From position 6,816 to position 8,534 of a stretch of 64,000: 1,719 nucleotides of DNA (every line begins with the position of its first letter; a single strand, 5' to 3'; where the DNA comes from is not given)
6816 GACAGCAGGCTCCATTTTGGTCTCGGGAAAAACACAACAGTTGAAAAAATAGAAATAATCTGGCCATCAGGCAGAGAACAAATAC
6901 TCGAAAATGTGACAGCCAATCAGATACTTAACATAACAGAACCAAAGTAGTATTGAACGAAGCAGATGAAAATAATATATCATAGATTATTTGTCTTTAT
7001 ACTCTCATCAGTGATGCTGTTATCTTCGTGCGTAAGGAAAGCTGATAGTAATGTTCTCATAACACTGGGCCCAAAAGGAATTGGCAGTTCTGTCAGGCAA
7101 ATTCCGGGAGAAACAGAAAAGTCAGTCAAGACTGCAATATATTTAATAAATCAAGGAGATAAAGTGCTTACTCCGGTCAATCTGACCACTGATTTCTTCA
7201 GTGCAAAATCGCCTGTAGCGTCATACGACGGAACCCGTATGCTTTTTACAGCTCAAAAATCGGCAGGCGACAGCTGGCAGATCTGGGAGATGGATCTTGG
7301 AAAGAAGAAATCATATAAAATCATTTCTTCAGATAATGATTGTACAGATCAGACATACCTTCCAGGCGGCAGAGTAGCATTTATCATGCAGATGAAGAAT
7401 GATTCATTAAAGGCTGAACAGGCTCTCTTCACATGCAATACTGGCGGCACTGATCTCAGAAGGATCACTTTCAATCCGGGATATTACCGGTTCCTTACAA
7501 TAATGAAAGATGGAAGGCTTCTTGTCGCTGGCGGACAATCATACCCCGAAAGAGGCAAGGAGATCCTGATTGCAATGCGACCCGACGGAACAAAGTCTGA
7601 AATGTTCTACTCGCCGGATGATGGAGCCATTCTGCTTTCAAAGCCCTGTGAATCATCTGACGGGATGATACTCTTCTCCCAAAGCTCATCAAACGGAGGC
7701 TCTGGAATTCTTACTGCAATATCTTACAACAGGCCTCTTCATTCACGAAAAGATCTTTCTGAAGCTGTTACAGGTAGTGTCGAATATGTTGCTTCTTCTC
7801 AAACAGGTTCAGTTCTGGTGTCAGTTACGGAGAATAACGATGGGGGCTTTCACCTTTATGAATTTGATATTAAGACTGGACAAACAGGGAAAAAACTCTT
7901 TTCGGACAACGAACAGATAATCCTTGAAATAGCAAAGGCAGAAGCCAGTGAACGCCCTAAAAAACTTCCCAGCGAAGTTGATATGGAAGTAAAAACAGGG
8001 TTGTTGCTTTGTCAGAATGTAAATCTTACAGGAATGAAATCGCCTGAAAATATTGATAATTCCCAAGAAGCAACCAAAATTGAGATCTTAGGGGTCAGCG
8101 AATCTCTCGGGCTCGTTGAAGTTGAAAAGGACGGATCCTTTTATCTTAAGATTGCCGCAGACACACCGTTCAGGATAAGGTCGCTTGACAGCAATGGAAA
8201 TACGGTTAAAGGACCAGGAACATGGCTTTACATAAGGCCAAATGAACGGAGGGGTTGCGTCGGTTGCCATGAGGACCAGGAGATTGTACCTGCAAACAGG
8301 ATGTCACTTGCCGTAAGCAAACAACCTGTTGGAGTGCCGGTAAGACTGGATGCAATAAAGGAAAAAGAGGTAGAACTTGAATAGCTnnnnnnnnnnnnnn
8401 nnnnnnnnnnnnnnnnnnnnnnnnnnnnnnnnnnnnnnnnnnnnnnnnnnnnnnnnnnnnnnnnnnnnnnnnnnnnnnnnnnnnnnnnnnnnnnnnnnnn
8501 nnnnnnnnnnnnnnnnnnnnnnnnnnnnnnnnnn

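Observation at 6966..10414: Adjacent haem/propeller pair with the domain logic of hydrazine synthase subunits in a non-anammox context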

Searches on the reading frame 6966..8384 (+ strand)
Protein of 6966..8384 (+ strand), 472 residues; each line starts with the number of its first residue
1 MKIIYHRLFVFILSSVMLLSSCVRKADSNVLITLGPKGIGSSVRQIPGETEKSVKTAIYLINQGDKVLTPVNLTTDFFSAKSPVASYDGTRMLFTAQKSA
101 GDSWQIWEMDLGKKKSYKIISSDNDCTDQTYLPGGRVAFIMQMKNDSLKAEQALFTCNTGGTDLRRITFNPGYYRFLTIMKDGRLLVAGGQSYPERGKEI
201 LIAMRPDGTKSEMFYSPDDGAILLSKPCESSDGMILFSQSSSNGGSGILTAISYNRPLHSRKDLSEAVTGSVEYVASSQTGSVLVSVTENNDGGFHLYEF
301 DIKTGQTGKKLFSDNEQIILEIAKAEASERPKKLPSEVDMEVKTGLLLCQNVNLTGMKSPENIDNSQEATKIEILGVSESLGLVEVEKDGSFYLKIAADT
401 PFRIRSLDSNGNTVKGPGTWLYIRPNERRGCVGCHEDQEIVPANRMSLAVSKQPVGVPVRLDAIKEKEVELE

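Call 4: search_protein_families(library=pfam, proteins=[window:6966-8384:+], max_evalue=0.01)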
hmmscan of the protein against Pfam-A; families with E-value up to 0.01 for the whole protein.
window:6966-8384:+ (472 aa): 1 family
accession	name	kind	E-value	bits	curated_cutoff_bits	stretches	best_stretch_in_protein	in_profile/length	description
PF18582.6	HZS_alpha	-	7.5e-18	65.3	26.6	1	367-436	29-98/98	Hydrazine synthase alpha subunit middle domain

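Call 5: search_protein_families(library=ncbifam, proteins=[window:6966-8384:+], max_evalue=0.01)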
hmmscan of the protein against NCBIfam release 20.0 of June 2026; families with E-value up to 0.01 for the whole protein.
window:6966-8384:+ (472 aa): 2 families
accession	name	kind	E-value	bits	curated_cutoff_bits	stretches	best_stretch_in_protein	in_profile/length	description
NF052339.1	hydrazine_alpha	equivalog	1e-20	73.3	800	3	381-436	530-585/804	hydrazine synthase subunit alpha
TIGR02800.1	propeller_TolB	equivalog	0.0021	17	343.15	1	82-256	239-399/418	Tol-Pal system beta propeller repeat protein TolB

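Call 6: search_solved_structures(query=window:6966-8384:+, max_evalue=1, show_alignments=2)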
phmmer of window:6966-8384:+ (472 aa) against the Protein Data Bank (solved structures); distinct sequences matched with E-value up to 1: 6.
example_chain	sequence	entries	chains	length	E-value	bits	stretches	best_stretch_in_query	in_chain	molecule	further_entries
5c2v_A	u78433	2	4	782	5.5e-12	48.6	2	381-436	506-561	HYDRAZINE SYNTHASE ALPHA SUBUNIT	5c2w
7mx5_A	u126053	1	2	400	0.00019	23.8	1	75-188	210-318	Tol-Pal system protein TolB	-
3hxj_A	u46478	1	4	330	0.19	13.8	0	153-238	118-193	Pyrrolo-quinoline quinone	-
1k32_A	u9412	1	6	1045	0.33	13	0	105-173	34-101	tricorn protease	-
1n6d_A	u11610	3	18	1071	0.35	13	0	105-173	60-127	Tricorn protease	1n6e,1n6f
4qrj_A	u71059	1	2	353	0.7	12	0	236-306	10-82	putative 6-phosphogluconolactonase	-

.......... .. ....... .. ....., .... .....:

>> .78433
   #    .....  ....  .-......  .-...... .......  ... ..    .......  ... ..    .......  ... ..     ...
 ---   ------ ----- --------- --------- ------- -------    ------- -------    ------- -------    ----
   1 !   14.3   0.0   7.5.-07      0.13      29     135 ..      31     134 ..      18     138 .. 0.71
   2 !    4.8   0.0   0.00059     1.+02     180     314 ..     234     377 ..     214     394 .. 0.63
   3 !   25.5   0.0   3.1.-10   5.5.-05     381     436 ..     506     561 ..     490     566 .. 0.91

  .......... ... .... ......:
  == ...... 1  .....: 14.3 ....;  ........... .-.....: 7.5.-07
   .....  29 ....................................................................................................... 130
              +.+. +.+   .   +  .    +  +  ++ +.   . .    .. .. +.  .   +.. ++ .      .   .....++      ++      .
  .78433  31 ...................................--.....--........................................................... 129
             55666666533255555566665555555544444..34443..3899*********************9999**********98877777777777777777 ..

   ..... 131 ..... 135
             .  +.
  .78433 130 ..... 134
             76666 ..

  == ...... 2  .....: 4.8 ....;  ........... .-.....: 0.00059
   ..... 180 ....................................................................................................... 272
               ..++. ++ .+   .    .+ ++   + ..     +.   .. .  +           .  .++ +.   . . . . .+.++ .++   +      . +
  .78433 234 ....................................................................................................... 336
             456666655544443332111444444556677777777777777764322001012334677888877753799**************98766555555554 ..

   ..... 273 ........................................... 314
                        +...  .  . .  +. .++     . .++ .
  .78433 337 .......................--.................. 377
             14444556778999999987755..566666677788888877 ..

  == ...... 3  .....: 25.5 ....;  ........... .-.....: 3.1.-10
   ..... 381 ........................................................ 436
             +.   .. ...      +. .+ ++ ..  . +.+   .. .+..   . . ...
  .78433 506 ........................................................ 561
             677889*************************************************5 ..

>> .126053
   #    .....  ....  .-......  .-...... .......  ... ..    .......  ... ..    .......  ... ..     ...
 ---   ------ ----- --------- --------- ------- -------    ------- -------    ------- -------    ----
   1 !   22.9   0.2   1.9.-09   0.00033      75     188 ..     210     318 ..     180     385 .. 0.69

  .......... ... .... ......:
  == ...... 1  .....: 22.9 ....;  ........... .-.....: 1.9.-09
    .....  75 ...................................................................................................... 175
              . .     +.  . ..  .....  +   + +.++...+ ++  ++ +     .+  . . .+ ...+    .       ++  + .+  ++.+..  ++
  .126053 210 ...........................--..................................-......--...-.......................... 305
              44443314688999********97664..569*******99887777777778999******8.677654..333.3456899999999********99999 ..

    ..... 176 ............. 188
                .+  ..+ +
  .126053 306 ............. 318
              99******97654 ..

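Call 29: find_homologous_proteins(query=window:6966-8384:+, max_evalue=0.00001)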
Query window:6966-8384:+ (472 aa): 1470 proteins with E <= 0.00001 among 8000 candidates; the best 120 are listed.
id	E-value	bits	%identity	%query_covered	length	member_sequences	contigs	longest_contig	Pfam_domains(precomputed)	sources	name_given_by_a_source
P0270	0.0e+0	1054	100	100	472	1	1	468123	PF26549.1,PF18582.7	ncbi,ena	-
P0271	6.1e-228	775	73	100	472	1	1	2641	PF26549.1,PF18582.7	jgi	-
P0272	8.7e-141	488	50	99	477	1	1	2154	PF26549.1,PF18582.7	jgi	jgi:hypothetical protein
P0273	1.4e-140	487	50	97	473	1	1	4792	PF26549.1,PF18582.7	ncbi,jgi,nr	ncbi:MAG: hypothetical protein MUD02_07205 [Bacteroidales bacterium]|jgi:hypothetical protein|nr:hyp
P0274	2.7e-140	486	48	100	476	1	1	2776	PF26549.1,PF18582.7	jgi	jgi:hypothetical protein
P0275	1.0e-138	481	48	98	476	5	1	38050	PF26549.1,PF18582.7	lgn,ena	-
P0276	1.6e-138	481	49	99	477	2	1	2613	PF26549.1,PF18582.7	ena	-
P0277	1.7e-138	480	48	99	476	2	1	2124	PF26549.1,PF18582.7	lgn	-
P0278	3.5e-138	479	48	99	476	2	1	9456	PF26549.1,PF18582.7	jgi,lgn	jgi:hypothetical protein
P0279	1.5e-136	474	50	98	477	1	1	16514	PF26549.1,PF18582.7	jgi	jgi:hypothetical protein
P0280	1.8e-136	474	46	100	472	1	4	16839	PF26549.1,PF18582.7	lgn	-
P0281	2.2e-136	474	47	96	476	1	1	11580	PF26549.1,PF18582.7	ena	-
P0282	3.0e-136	473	52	89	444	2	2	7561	PF26549.1,PF18582.7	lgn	-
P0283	4.6e-136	472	47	100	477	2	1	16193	PF26549.1,PF18582.7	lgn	-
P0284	1.2e-135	471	49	99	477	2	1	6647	PF26549.1,PF18582.7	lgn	-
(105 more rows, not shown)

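Call 41: predict_structure(alignment_id=A2)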
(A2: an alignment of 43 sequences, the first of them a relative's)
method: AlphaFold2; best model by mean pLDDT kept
length: 472 residues; sequences in the alignment: 43
mean_pLDDT: 76.0   pTM: 0.78
mean pLDDT of the five models: 76.0, 72.8, 72.7, 71.0, 68.9
residues with pLDDT >= 90: 137; 70-90: 185; 50-70: 81; < 50: 69
segments of 3 or more residues with pLDDT < 50: 21-26, 40-50, 354-365, 416-419, 429-450, 461-472
pLDDT, mean of each block of 10 residues (from residue 1): 90 79 53 79 43 80 68 95 92 95 94 93 92 94 83 93 88 90 91 77 85 82 89 89 78 73 75 84 85 81 85 88 88 79 56 43 52 78 76 67 78 61 56 40 42 61 40 32
secondary structure, 60 per line:
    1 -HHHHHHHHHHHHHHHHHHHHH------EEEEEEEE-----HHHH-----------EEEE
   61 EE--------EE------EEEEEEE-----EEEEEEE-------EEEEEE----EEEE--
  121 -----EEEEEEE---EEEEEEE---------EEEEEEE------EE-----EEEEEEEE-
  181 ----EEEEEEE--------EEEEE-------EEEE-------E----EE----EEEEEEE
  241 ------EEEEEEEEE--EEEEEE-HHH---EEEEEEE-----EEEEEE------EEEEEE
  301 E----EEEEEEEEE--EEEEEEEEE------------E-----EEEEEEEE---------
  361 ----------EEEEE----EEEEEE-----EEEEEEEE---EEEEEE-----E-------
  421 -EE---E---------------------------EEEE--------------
elements in order: H2-22 E29-36 H42-45 E57-62 E79-85 E91-97 E105-110 E115-118 E126-132 E136-142 E152-158 E172-179 E185-191 E200-204 E212-215 E234-240 E247-255 E258-263 E271-277 E283-288 E295-301 E306-314 E317-325 E344-351 E371-375 E380-385 E391-398 E402-407 E455-458

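Call 47: fold_search(model_id=the predicted structure, library=pdb)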
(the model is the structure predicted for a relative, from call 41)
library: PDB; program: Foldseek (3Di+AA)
matches with E <= 10: 1139; with E <= 0.001: 544
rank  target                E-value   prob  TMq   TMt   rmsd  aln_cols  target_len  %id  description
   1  5c2v_A                3.0e-17  1.00  0.67  0.43   5.8       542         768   18  Kuenenia stuttgartiensis Hydrazine Synthase (released 2015-10-14)
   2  5c2v_D                1.2e-16  1.00  0.68  0.43   5.8       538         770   19  Kuenenia stuttgartiensis Hydrazine Synthase (released 2015-10-14)
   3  1c5k                  5.4e-10  1.00  0.47  0.55   5.1       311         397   14  THE STRUCTURE OF TOLB, AN ESSENTIAL COMPONENT OF THE TOL-DEPENDENT TRANSLOCATION SYSTEM AND ITS INTERACTIONS WITH THE TR (released 2000-12-06)
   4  3iax_A                1.6e-09  1.00  0.48  0.56   5.0       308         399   13  The crystal structure of the TolB box of Colicin A in complex with TolB reveals important differences in the recruitme (released 2009-10-13)
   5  2ivz_A                2.3e-09  1.00  0.47  0.56   4.9       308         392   14  Structure of TolB in complex with a peptide of the colicin E9 T- domain (released 2006-08-16)
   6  2hqs_B                4.6e-09  1.00  0.48  0.55   4.9       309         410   14  Crystal structure of TolB/Pal complex (released 2007-04-03)
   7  2ivz_C                5.4e-09  1.00  0.48  0.57   4.8       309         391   13  Structure of TolB in complex with a peptide of the colicin E9 T- domain (released 2006-08-16)
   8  4jml_A                5.9e-09  1.00  0.48  0.57   4.8       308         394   13  Crystal structure of the TolB(P201C)-ColicinE9 TBE peptide(A33C) complex. (released 2013-07-17)
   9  1crz                  1.1e-08  1.00  0.46  0.53   5.2       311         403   12  CRYSTAL STRUCTURE OF THE E. COLI TOLB PROTEIN (released 2000-08-16)
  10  2ivz_D                1.2e-08  1.00  0.47  0.56   4.4       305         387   12  Structure of TolB in complex with a peptide of the colicin E9 T- domain (released 2006-08-16)
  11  2hqs_A                1.3e-08  1.00  0.48  0.55   4.8       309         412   14  Crystal structure of TolB/Pal complex (released 2007-04-03)
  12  2w8b_B                1.6e-08  1.00  0.48  0.55   4.8       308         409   13  Crystal structure of processed TolB in complex with Pal (released 2009-02-17)
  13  2w8b_A                2.0e-08  1.00  0.48  0.55   4.6       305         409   14  Crystal structure of processed TolB in complex with Pal (released 2009-02-17)
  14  4r40_C                2.5e-08  1.00  0.46  0.53   5.0       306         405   13  Crystal Structure of TolB/Pal complex from Yersinia pestis. (released 2014-09-03)
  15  7mx5_A                4.8e-08  1.00  0.47  0.54   4.4       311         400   13  Crystal structure of TolB from Acinetobacter baumannii (released 2021-05-26)
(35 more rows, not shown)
